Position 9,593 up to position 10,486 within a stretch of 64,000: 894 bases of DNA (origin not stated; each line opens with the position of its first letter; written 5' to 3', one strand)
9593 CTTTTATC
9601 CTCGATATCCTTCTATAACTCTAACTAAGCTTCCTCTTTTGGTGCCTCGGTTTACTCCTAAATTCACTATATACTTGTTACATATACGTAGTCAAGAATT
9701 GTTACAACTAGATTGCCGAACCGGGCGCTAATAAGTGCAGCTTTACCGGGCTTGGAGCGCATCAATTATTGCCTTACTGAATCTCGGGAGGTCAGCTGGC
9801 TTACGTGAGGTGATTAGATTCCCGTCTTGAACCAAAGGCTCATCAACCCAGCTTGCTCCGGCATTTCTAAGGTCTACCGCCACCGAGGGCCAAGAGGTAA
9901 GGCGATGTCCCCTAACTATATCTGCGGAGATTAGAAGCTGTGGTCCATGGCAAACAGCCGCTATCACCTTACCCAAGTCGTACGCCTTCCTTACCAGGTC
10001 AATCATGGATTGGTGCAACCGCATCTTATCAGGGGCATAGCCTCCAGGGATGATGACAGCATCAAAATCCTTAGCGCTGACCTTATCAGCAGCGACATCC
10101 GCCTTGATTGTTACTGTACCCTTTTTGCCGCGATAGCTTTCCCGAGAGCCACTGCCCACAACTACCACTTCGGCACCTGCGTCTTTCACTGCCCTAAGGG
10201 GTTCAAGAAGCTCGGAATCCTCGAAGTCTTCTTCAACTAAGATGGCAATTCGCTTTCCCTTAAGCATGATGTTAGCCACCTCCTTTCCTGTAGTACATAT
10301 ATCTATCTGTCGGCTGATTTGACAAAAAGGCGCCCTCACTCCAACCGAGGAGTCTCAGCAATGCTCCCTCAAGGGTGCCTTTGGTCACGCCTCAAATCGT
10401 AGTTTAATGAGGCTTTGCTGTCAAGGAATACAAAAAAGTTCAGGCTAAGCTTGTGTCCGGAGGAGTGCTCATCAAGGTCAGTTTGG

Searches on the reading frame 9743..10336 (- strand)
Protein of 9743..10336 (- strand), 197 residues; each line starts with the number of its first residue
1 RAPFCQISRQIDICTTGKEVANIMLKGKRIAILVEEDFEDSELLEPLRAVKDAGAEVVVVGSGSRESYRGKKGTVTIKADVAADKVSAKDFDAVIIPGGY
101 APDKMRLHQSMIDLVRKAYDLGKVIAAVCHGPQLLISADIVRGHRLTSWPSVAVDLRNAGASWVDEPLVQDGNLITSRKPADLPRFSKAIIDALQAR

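Call 30: search_protein_families(library=pfam, proteins=[window:9743-10336:-])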
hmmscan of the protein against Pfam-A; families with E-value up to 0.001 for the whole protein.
window:9743-10336:- (197 aa): 3 families
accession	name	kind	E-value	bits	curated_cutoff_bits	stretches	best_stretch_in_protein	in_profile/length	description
PF01965.30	DJ-1_PfpI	-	1.7e-53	181.3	26.6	1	28-192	1-164/165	DJ-1/PfpI family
PF18011.7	Catalase_C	-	5.9e-05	23.1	24.6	1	27-141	2-116/150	C-terminal domain found in long catalases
PF00117.34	GATase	-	0.00081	19.5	22.8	0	80-137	30-87/190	Glutamine amidotransferase class-I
